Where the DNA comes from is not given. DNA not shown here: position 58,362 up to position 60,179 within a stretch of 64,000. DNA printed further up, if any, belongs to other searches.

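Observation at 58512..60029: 505-aa protein with caspase/gingipain-like His-Gly ... Cys spacing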

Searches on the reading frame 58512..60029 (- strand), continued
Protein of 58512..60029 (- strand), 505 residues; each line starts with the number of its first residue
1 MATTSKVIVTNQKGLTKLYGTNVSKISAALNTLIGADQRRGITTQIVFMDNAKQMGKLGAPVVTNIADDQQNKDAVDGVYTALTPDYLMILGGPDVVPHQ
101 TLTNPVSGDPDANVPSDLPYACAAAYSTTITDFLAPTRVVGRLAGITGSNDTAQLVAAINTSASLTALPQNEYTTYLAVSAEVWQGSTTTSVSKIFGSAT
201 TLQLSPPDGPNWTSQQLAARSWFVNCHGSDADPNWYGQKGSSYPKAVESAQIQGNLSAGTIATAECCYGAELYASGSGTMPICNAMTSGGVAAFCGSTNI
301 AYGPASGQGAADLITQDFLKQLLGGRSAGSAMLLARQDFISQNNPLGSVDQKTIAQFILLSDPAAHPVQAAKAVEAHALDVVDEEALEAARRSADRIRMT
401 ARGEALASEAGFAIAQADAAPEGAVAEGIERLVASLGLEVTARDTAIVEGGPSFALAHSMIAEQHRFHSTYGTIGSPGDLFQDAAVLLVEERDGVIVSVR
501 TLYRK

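Call 20: predict_structure(alignment_id=A2)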
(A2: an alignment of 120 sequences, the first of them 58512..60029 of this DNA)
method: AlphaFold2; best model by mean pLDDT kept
length: 505 residues; sequences in the alignment: 120
mean_pLDDT: 95.5   pTM: 0.95
mean pLDDT of the five models: 95.5, 95.0, 94.7, 94.4, 94.2
residues with pLDDT >= 90: 454; 70-90: 44; 50-70: 7; < 50: 0
segments of 3 or more residues with pLDDT < 50: none
pLDDT, mean of each block of 10 residues (from residue 1): 91 98 98 97 98 99 98 99 98 98 97 98 98 98 97 97 98 97 96 97 87 96 96 94 93 95 97 91 95 98 95 98 98 99 98 98 98 74 87 94 98 96 98 97 97 96 94 83 91 97 93
secondary structure, 60 per line:
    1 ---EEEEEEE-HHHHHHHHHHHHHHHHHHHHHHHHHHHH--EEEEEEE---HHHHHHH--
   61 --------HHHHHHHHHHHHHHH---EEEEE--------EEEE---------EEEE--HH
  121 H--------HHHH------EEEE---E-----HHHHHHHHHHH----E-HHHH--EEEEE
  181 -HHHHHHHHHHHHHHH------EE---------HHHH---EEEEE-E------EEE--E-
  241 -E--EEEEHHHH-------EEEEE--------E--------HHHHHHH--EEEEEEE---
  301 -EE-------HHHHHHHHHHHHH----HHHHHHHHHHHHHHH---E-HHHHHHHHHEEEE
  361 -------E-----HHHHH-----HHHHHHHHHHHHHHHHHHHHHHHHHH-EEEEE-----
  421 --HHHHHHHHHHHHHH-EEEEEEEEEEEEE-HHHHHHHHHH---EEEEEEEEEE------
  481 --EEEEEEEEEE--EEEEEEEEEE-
elements in order: E4-10 H12-39 E42-48 H52-58 H69-83 E87-91 E100-103 E113-116 H130-133 E140-143 H153-163 H170-173 E176-180 H182-196 H214-217 E221-225 E234-236 E245-248 H249-252 E260-264 H282-288 E291-297 H311-323 H328-342 H348-356 E357-360 H374-378 H384-409 E411-415 H423-436 E438-450 H452-461 E465-474 E483-492 E495-504

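Call 24: find_encoding_contigs(protein=P0010, flank=6000, max_places=2)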
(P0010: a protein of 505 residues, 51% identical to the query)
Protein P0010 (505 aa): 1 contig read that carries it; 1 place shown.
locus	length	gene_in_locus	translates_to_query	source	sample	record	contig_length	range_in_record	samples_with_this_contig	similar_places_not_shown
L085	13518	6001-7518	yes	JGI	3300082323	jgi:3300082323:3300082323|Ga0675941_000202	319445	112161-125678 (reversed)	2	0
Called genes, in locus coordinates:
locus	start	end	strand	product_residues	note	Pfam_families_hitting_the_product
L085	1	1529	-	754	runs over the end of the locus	-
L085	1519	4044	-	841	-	-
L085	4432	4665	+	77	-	PF00072:Response_reg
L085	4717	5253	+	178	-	PF06445:GyrI-like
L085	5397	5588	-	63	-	-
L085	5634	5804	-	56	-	-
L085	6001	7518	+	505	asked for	-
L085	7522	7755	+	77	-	-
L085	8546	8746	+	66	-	-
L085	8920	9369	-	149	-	-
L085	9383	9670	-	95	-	PF09907:HigB_toxin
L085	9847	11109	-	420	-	PF02784:Orn_Arg_deC_N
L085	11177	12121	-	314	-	PF09296:NUDIX-like, PF09297:Zn_ribbon_NUD, PF00293:NUDIX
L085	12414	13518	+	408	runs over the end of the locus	PF01566:Nramp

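Call 25: find_encoding_contigs(protein=P0087, flank=6000, max_places=2)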
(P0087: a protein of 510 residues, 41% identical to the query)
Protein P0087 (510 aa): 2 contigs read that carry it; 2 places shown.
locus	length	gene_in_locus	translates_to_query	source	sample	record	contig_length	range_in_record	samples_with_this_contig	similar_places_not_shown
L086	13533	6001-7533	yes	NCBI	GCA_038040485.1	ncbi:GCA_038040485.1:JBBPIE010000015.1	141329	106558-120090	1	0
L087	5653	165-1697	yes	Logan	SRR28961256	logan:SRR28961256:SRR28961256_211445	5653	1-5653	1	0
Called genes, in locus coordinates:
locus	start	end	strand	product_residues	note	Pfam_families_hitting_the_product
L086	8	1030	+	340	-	PF01145:Band_7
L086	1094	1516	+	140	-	-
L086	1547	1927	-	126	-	-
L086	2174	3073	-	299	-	PF19459:DUF5996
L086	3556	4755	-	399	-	PF04371:PAD_porph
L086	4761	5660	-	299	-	PF00795:CN_hydrolase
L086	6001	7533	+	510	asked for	PF01364:Peptidase_C25 (faint)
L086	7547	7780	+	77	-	-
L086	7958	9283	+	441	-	PF00149:Metallophos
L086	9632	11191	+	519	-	PF02310:B12-binding, PF04055:Radical_SAM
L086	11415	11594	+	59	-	-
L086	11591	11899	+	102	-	PF05016:ParE_toxin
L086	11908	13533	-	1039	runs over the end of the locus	PF02012:BNR (faint), PF13088:BNR_2 (faint), PF14870:PSII_BNR (faint), PF15902:Sortilin-Vps10 (weak)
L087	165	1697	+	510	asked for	PF01364:Peptidase_C25 (faint)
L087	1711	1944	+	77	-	-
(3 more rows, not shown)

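Call 34: search_solved_structures(query=A2, max_evalue=10, show_alignments=3)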
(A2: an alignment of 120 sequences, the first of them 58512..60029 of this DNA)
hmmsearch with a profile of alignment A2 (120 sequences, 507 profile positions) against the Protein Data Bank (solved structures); distinct sequences matched with E-value up to 10: 1.
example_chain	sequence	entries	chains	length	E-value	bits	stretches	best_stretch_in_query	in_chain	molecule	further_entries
7x5e_A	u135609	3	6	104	2.7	9.9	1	381-450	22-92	Transcription factor MafG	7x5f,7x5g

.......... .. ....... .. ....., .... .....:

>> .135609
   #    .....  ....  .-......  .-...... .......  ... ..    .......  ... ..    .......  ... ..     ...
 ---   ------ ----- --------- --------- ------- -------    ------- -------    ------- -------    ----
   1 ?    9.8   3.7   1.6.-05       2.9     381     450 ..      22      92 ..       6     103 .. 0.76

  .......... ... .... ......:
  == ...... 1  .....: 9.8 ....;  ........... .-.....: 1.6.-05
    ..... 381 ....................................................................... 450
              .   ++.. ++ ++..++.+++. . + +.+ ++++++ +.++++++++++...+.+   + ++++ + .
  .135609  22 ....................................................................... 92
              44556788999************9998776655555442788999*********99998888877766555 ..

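Call 40: search_protein_families(library=padloc, proteins=[window:58512-60029:-], max_evalue=1)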
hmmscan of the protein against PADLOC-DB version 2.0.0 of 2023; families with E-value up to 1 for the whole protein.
window:58512-60029:- (505 aa): 1 family
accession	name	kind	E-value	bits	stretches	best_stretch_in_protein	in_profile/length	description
PDLC01307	Csm6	-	0.0036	15.1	1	11-67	20-73/169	CAS-III; associated_signaling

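Call 41: search_protein_families(library=phrogs, proteins=[window:58512-60029:-], max_evalue=1)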
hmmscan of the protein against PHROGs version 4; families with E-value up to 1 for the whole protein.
window:58512-60029:- (505 aa): 0 families

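Call 51: search_protein_families(library=pfam, proteins=[L051:7008-7982:+, L021:642-2309:+, L046:6143-7918:+, L047:342-1628:+, L007:7094-7903:+, L076:269-1453:+, L016:4644-5486:+, L048:6921-7895:+, L049:2910-3425:+, L045:7238-7870:+], max_evalue=0.01)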
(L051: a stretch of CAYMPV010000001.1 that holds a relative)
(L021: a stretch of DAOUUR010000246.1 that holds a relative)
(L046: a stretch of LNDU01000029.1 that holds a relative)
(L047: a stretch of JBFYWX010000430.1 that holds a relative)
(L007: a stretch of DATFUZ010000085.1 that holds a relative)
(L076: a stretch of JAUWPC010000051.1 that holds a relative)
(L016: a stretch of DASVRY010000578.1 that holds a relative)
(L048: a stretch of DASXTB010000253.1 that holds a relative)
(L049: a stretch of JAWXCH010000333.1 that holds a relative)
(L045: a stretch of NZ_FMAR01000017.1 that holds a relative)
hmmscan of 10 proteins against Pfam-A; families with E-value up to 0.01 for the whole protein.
L051:7008-7982:+ (324 aa): 1 family
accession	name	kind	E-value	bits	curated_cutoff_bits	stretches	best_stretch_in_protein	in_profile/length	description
PF13472.12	Lipase_GDSL_2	-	3.7e-07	31.2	32.9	1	88-313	14-176/178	GDSL-like Lipase/Acylhydrolase family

L021:642-2309:+ (555 aa): 1 family
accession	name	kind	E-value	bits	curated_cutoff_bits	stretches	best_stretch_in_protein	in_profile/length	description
PF00082.27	Peptidase_S8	-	8.8e-30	104.4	21.8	1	157-387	1-258/288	Subtilase family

L046:6143-7918:+ (591 aa): 2 families
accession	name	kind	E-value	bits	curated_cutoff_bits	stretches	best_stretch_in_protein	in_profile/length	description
PF01979.26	Amidohydro_1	-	6.7e-19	68.8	25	1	277-422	198-343/345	Amidohydrolase family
PF07969.17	Amidohydro_3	-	1e-13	52.1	29.7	1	257-421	290-468/472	Amidohydrolase family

L047:342-1628:+ (428 aa): 3 families
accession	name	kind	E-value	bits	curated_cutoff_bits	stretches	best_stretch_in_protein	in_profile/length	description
PF01464.25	SLT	-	6.9e-08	32.5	21.3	1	245-383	3-101/117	Transglycosylase SLT domain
PF02557.22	VanY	-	1.2e-07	32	25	1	13-106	3-99/132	D-alanyl-D-alanine carboxypeptidase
PF13539.11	Peptidase_M15_4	-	0.00047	21.1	25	1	70-112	6-52/70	D-alanyl-D-alanine carboxypeptidase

L007:7094-7903:+ (269 aa): 0 families

L076:269-1453:+ (394 aa): 4 families
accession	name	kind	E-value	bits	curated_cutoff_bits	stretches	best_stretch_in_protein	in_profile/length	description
PF02450.21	LCAT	-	5.4e-13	49.4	21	1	78-227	82-221/392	Lecithin:cholesterol acyltransferase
PF05057.20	DUF676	-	0.00017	21.6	20.3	1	95-155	56-120/217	Putative serine esterase (DUF676)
PF07819.20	PGAP1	-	0.0011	19.2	24.3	0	101-157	72-128/233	PGAP1-like alpha/beta domain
PF24096.1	DUF7379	-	0.0043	17.4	33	0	112-161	61-115/191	Domain of unknown function (DUF7379)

L016:4644-5486:+ (280 aa): 0 families

L048:6921-7895:+ (324 aa): 7 families
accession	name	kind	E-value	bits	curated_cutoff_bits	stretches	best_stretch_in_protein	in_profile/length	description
PF13946.11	DUF4214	-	5.4e-10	39.6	23.2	1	45-98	15-69/72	Domain of unknown function (DUF4214)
PF08241.18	Methyltransf_11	-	1e-09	39.4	21.2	1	153-236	20-94/95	Methyltransferase domain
PF13649.12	Methyltransf_25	-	8.3e-08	33.3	27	1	170-233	35-97/97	Methyltransferase domain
PF13489.12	Methyltransf_23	-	0.00014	22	27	1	112-280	11-163/164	Methyltransferase domain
PF01209.24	Ubie_methyltran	-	0.00014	21.8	20.1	1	127-246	51-161/233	ubiE/COQ5 methyltransferase family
PF13847.12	Methyltransf_31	-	0.00046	20.3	27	1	188-241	61-113/145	Methyltransferase domain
PF08242.18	Methyltransf_12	-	0.0021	19.2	30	1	139-235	7-98/98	Methyltransferase domain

L049:2910-3425:+ (171 aa): 0 families

L045:7238-7870:+ (210 aa): 1 family
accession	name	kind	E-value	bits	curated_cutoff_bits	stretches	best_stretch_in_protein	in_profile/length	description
PF00578.27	AhpC-TSA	-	3.9e-12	46.6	26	1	63-176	20-122/124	AhpC/TSA family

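Call 55: find_encoding_contigs(protein=P0058, flank=8000, max_places=1)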
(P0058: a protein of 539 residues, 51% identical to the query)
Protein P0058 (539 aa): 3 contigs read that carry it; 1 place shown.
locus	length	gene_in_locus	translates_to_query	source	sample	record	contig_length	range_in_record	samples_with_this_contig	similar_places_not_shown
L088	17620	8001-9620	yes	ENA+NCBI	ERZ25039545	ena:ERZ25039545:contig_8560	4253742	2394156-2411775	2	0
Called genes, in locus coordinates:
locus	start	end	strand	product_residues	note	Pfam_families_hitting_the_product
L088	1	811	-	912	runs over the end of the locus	PF24807:WD40_CDC20-Fz (weak), PF24817:WD40_WDHD1_1st (weak), PF25174:Beta-prop_THOC3, PF23381:Beta-prop_IFT122_1st, PF24814:WD40_Prp19 (weak), PF25173:Beta-prop_WDR3_1st (weak), PF25175:Beta-prop_WDR5, PF03793:PASTA, +13 more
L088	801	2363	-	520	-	-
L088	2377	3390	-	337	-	PF20720:nSTAND3 (faint), PF00004:AAA, PF07728:AAA_5 (weak), PF13401:AAA_22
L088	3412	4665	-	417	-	PF13676:TIR_2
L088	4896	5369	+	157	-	-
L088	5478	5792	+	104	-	PF12840:HTH_20, PF01022:HTH_5, PF12802:MarR_2 (weak)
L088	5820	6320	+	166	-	PF10604:Polyketide_cyc2 (weak), PF08327:AHSA1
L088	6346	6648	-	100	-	PF00067:p450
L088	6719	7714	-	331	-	PF01744:GLTT (weak)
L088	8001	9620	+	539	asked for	PF01364:Peptidase_C25 (weak)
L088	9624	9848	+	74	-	-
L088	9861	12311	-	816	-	PF12704:MacB_PCD, PF02687:FtsX, PF12704:MacB_PCD, PF02687:FtsX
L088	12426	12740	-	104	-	PF10041:DUF2277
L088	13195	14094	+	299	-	PF00005:ABC_tran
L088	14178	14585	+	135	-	PF00005:ABC_tran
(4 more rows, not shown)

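Call 56: find_encoding_contigs(protein=P0104, flank=8000, max_places=1)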
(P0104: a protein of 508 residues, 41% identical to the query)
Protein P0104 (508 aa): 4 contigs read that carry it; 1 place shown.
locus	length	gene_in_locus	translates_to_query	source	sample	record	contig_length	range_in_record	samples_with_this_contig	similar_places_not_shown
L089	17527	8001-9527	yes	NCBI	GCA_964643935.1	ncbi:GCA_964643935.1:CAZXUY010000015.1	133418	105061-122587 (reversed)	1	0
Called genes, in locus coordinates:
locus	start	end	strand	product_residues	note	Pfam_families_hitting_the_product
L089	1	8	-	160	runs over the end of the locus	PF19765:DUF6252 (weak)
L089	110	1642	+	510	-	-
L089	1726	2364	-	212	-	PF01814:Hemerythrin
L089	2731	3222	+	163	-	-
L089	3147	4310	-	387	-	PF22660:RS_preATP-grasp-like, PF02786:CPSase_L_D2, PF02222:ATP-grasp, PF17769:PurK_C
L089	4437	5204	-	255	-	PF03544:TonB_C (weak)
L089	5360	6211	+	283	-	PF01678:DAP_epimerase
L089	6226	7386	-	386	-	PF21016:RlmN_N, PF04055:Radical_SAM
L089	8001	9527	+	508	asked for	PF01364:Peptidase_C25 (faint)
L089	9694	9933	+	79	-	-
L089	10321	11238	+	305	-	-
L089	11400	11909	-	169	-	-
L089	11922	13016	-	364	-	-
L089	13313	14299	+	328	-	PF00491:Arginase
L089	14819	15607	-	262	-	PF00196:GerE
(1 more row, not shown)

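Call 57: find_encoding_contigs(protein=P0029, flank=8000, max_places=1)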
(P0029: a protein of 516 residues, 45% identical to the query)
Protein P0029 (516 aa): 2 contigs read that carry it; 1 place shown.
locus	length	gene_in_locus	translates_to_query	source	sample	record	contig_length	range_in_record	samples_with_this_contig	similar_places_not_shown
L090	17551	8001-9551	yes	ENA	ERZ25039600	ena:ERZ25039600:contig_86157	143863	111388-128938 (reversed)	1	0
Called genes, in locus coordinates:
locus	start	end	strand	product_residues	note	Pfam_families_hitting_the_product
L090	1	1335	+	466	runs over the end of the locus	PF01229:Glyco_hydro_39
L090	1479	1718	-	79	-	-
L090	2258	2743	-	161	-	-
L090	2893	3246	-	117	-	-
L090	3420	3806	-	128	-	-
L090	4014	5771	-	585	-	PF00756:Esterase, PF08450:SGL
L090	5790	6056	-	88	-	-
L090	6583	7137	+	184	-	PF28549:NDPSase_N, PF00293:NUDIX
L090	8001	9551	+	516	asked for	PF01364:Peptidase_C25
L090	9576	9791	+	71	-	-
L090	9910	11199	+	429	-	PF00656:Peptidase_C14, PF18022:Lectin_C_term (weak), PF18021:Agglutinin_C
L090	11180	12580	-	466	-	-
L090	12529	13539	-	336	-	-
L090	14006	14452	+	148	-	-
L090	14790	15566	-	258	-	-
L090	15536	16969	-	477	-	-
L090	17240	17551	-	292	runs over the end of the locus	PF00012:HSP70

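Call 71: search_protein_families(library=pfam, proteins=[L006:3802-4179:+, L090:9910-11199:+], max_evalue=1)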
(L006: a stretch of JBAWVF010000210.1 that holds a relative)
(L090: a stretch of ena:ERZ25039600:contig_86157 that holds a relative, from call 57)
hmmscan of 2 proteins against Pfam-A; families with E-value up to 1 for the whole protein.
L006:3802-4179:+ (125 aa): 2 families
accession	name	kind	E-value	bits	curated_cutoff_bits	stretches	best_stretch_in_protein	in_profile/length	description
PF13448.11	DUF4114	-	0.03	15.7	27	1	66-119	45-83/85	Domain of unknown function (DUF4114)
PF24438.1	IML1_N_fung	-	0.17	13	27.7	1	7-70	21-84/103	IML1, N-terminal, fungi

L090:9910-11199:+ (429 aa): 4 families
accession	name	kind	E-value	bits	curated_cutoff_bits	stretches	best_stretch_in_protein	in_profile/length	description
PF00656.27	Peptidase_C14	-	2.8e-21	76.7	21.4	1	27-236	18-216/233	Caspase domain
PF18021.7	Agglutinin_C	-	1.3e-11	45.2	26.8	1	328-412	7-91/93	Agglutinin C-terminal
PF18022.7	Lectin_C_term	-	1.1e-05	26.2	27.1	1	322-411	7-100/102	Ricin-type beta-trefoil lectin C-terminal domain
PF01979.26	Amidohydro_1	-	0.12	12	25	1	111-166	226-281/345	Amidohydrolase family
